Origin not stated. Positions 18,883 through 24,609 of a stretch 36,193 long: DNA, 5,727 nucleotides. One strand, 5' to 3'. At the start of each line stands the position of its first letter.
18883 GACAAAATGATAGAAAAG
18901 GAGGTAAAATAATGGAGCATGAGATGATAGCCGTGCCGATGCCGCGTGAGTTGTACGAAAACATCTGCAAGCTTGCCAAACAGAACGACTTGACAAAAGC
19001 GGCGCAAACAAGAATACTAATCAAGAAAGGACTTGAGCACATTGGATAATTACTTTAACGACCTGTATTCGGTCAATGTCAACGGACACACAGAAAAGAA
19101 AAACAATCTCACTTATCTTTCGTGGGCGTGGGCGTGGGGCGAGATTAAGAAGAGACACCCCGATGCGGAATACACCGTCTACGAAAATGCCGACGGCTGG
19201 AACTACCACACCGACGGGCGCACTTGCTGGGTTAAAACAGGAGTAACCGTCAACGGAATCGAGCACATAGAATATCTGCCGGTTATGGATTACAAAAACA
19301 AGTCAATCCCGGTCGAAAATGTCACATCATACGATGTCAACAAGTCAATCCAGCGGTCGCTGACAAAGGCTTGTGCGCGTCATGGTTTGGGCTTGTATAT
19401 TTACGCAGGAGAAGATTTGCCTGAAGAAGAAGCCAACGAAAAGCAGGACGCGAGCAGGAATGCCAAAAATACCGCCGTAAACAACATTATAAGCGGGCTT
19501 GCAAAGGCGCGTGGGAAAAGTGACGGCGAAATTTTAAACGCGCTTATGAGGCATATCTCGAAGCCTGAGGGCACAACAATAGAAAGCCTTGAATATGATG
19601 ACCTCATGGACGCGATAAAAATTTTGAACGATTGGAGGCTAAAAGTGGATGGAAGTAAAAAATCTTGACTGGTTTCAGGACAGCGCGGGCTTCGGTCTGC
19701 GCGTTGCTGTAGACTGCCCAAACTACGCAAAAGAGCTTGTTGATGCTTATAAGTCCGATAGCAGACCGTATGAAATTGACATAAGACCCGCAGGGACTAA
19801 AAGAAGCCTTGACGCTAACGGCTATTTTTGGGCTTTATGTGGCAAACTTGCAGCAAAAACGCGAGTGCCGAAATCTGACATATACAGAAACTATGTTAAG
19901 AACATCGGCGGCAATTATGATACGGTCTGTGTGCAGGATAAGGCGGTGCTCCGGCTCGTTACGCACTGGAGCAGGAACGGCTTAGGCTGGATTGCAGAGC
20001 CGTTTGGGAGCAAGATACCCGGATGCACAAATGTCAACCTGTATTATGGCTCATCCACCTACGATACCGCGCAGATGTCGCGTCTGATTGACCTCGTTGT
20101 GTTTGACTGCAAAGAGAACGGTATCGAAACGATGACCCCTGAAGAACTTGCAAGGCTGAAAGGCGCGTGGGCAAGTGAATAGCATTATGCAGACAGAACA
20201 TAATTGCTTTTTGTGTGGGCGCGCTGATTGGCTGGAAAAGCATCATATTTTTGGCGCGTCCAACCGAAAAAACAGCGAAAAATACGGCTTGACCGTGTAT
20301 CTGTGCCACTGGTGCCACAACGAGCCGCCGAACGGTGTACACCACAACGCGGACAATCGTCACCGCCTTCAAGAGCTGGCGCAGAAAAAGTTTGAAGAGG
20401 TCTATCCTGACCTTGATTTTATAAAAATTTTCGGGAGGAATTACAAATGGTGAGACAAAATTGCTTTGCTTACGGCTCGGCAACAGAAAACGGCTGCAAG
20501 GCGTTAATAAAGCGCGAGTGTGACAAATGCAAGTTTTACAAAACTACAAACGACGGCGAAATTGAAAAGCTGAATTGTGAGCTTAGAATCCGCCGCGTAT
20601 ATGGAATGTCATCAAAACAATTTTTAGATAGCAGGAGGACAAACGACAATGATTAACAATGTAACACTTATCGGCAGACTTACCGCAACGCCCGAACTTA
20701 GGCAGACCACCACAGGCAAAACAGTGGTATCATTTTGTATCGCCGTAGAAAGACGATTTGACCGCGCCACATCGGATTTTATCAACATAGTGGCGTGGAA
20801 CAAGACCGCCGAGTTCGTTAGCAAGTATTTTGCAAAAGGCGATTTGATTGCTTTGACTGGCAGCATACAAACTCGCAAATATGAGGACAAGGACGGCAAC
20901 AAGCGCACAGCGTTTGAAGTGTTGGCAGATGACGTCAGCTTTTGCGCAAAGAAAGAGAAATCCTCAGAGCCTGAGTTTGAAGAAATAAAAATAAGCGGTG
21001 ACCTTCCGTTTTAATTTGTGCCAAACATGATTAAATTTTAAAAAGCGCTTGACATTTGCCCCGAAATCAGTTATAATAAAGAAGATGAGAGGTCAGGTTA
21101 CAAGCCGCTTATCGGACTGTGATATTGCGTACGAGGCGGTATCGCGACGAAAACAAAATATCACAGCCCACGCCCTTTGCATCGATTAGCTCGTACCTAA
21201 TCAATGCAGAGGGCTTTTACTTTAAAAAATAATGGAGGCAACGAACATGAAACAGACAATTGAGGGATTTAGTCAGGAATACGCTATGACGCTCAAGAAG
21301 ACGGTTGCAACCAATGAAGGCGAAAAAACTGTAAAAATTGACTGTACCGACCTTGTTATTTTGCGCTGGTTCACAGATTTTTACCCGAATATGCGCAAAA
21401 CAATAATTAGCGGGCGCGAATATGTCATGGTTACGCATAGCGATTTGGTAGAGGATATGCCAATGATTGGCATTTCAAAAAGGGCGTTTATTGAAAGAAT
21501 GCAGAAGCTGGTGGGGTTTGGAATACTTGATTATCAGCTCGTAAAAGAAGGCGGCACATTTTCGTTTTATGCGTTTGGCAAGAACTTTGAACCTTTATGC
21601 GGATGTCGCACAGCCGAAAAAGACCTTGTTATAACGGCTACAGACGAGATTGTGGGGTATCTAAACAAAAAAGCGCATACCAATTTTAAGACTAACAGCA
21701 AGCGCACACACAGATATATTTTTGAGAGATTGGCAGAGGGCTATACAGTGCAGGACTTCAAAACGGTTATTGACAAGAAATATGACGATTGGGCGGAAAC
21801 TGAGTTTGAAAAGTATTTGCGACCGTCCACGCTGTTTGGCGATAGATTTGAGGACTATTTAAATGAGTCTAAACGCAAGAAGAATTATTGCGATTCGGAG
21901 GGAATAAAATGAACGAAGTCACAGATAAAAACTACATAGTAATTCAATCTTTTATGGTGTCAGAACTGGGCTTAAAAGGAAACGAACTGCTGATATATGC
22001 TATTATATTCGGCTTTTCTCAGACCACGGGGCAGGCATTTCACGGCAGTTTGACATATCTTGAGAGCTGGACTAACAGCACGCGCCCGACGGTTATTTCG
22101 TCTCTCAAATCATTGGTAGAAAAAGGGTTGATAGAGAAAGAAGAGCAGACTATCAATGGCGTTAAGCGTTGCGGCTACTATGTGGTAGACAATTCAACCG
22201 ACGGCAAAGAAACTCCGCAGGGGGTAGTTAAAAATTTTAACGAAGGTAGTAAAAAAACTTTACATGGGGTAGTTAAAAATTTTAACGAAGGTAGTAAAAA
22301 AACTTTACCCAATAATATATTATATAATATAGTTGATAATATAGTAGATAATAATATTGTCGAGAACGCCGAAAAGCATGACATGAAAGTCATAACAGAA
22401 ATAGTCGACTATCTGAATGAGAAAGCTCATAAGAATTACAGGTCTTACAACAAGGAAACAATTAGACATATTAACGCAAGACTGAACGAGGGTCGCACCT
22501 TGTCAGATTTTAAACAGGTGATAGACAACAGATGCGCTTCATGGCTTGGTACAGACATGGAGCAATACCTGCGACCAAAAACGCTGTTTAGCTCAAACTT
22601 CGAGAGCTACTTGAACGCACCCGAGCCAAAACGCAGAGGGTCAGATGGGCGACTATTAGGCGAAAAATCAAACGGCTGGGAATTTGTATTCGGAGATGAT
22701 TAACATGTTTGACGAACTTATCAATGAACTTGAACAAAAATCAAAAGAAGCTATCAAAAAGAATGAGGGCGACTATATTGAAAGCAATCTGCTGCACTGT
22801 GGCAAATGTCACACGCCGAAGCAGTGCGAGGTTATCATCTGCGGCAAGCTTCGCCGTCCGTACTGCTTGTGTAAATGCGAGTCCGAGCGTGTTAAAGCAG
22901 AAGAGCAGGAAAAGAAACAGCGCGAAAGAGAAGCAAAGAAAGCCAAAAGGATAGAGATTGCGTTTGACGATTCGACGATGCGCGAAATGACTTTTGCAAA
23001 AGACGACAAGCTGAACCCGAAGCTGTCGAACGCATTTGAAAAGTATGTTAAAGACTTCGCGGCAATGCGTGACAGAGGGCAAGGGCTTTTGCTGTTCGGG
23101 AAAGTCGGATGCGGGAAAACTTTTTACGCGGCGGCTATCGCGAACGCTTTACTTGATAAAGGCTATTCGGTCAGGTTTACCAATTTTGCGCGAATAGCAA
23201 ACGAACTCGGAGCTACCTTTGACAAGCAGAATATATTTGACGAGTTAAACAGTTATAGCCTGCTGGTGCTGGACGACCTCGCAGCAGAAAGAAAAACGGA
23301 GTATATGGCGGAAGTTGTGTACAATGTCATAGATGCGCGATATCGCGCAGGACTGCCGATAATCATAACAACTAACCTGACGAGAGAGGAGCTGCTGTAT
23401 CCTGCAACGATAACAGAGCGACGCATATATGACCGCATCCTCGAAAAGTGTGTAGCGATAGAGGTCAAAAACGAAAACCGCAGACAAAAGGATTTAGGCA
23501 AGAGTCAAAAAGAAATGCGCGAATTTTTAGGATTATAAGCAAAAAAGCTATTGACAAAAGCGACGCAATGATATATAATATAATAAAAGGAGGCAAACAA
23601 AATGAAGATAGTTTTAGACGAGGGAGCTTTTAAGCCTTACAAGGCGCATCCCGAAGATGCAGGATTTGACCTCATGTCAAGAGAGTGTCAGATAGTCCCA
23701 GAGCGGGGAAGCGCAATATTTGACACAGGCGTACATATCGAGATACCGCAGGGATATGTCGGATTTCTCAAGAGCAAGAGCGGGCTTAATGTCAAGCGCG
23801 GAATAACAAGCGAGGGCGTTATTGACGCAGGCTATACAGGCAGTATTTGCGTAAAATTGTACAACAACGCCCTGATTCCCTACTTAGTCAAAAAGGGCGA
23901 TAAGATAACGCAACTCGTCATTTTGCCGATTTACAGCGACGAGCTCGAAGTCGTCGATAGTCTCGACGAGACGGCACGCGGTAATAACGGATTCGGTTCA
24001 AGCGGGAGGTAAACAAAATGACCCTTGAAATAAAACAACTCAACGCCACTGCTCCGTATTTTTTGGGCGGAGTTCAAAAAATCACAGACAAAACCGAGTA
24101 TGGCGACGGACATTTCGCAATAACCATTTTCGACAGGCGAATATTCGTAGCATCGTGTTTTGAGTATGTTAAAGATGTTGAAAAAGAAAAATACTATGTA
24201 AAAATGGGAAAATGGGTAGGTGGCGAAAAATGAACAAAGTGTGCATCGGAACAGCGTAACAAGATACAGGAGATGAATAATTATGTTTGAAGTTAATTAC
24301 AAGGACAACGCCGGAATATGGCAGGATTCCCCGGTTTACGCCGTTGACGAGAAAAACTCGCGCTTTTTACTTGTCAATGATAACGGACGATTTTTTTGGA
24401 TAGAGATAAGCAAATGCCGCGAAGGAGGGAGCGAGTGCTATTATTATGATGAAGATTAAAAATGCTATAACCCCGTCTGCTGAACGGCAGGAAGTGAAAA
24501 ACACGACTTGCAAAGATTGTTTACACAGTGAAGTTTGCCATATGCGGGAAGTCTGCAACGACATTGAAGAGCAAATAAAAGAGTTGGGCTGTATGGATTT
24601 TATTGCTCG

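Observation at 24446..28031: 3.6-kb array of nested paralogue families (four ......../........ zinc-ribbon genes, two YopX genes, two further pairs)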

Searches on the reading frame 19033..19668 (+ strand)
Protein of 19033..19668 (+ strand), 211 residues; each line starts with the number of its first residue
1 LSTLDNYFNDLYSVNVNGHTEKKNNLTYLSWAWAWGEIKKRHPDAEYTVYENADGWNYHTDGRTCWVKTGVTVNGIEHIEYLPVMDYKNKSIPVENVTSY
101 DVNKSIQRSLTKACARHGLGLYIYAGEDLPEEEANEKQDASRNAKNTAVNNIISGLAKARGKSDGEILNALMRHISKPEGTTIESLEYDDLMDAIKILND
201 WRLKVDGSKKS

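Call 23: search_protein_families(library=pfam, proteins=[window:19033-19668:+], max_evalue=0.001)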
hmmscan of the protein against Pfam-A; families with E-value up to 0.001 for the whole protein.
window:19033-19668:+ (211 aa): 1 family
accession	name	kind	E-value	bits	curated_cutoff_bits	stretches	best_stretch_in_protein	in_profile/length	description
PF06378.16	SSAP_Sak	-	6.8e-43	146.3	22.3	1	7-144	2-142/152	Sak Single Strand Annealing Protein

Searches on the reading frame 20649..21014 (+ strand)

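Call 23: search_protein_families(library=pfam, proteins=[window:20649-21014:+], max_evalue=0.001)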
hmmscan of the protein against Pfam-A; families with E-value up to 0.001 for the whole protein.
window:20649-21014:+ (121 aa): 2 families
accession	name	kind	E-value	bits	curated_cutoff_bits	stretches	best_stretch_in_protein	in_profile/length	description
PF00436.31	SSB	-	2.3e-31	108.4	26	1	2-98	1-103/104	Single-strand binding protein family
PF01336.31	tRNA_anti-codon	-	0.00022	21.5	27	1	42-96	26-72/75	OB-fold nucleic acid binding domain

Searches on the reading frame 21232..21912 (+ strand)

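Call 9: search_protein_families(library=pfam, proteins=[window:21232-21912:+], max_evalue=0.001)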
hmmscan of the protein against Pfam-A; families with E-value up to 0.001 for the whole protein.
window:21232-21912:+ (226 aa): 1 family
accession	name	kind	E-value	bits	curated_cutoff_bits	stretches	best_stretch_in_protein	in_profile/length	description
PF09524.15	Phg_2220_C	-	1.4e-27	96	27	1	140-211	1-73/73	Conserved phage C-terminus (Phg_2220_C)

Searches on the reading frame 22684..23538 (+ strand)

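Call 9: search_protein_families(library=pfam, proteins=[window:22684-23538:+], max_evalue=0.001)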
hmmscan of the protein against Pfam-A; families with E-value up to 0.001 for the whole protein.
window:22684-23538:+ (284 aa): 5 families
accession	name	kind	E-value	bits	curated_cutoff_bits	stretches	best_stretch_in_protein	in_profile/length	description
PF01695.23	IstB_IS21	-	3.8e-18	66.3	24.1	1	95-270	60-234/238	IstB-like ATP binding protein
PF00004.35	AAA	-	3.4e-06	28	21.2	1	135-248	1-123/131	ATPase family associated with various cellular activities (AAA)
PF03969.22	AFG1_ATPase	-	0.00054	19.5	27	1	107-238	39-172/361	AFG1-like ATPase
PF20720.3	nSTAND3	-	0.00059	20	27.2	0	132-175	17-60/155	Novel STAND NTPase 3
PF00910.28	RNA_helicase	-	0.00062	20.7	21.5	0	136-213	2-72/105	RNA helicase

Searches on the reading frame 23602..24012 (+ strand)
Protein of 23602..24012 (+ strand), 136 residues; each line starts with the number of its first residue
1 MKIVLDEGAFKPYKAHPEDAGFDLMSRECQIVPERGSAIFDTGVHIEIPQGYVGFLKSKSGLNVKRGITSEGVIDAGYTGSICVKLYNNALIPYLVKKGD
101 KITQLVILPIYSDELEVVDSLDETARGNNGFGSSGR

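Call 9: search_protein_families(library=pfam, proteins=[window:23602-24012:+], max_evalue=0.001)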
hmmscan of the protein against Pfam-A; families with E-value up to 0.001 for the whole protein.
window:23602-24012:+ (136 aa): 2 families
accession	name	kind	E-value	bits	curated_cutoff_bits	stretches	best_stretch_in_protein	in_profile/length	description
PF00692.24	dUTPase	-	4.8e-27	94.7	22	1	13-135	7-129/129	dUTPase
PF22769.1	DCD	-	8.1e-07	29.7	27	1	30-107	70-150/153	dCTP deaminase-like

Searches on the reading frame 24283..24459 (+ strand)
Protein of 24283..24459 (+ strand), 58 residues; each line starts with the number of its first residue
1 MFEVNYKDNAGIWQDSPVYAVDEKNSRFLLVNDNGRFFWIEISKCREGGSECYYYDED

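Call 23: search_protein_families(library=pfam, proteins=[window:24283-24459:+], max_evalue=0.001)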
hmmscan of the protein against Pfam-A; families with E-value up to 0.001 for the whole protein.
window:24283-24459:+ (58 aa): 0 families

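Call 78: search_protein_families(library=phrogs, proteins=[window:24283-24456:+], max_evalue=0.001)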
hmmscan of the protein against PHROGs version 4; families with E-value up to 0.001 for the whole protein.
window:24283-24456:+ (58 aa): 0 families
